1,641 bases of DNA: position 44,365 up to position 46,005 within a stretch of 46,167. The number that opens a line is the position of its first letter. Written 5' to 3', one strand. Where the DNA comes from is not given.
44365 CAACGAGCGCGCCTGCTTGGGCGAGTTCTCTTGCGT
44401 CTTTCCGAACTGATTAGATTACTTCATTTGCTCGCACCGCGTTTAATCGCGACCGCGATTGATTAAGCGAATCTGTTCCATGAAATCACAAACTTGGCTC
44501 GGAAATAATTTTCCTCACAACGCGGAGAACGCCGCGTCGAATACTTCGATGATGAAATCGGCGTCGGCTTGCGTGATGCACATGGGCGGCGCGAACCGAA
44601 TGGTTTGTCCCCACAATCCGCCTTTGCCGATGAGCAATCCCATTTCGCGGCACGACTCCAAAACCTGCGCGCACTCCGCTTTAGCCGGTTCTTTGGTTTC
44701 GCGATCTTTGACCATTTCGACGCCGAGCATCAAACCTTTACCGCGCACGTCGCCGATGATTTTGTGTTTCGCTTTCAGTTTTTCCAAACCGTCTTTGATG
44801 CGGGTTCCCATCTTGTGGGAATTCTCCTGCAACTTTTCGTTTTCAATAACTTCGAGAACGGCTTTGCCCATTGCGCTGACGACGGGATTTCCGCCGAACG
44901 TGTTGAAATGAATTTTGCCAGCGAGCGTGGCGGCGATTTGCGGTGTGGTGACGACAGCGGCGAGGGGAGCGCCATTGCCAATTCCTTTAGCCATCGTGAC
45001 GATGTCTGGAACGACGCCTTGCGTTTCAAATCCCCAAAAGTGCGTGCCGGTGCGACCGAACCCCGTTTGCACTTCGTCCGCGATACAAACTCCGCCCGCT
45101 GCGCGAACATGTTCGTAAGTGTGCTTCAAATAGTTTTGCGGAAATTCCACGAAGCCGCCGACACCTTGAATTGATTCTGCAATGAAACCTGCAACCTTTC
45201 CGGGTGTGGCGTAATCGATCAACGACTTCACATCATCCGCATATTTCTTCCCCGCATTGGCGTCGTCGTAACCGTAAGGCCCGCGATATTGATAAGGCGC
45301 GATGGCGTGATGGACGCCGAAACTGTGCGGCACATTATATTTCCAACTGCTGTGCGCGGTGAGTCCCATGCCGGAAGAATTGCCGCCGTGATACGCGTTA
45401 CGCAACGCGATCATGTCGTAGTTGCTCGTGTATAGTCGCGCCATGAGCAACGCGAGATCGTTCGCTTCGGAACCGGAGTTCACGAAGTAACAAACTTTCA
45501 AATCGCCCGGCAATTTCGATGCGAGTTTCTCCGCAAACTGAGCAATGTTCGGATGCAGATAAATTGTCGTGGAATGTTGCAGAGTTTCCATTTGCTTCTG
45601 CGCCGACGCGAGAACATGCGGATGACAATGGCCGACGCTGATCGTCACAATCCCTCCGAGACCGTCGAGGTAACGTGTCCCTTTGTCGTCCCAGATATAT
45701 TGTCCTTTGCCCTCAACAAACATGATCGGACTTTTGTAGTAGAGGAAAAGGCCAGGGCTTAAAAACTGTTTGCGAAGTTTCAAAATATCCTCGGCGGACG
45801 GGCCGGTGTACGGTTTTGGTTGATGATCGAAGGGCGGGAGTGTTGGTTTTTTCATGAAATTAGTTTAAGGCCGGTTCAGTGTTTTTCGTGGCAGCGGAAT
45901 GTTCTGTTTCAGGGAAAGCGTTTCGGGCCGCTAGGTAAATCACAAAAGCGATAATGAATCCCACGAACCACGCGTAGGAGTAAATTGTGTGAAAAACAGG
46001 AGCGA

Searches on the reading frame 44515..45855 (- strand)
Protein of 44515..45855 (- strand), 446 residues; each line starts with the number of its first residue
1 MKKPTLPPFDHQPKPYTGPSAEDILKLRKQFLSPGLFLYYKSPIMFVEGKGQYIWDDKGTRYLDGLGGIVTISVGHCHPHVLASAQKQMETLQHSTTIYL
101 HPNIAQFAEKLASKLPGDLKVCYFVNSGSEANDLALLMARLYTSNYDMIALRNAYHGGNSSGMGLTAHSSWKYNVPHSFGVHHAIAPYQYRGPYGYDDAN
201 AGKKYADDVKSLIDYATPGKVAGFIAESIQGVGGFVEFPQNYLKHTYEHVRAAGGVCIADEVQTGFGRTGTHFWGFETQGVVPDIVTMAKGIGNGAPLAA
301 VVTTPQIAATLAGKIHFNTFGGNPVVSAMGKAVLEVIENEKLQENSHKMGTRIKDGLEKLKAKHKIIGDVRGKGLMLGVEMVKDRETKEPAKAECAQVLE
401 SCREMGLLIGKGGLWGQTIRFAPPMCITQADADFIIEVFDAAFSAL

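Call 44: search_protein_families(library=pfam, proteins=[window:44515-45855:-], max_evalue=0.001)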
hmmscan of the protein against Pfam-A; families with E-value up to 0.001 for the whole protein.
window:44515-45855:- (446 aa): 1 family
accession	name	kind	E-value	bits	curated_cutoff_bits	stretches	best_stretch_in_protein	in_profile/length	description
PF00202.27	Aminotran_3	-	1.4e-92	311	30.5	1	43-442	10-402/403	Aminotransferase class-III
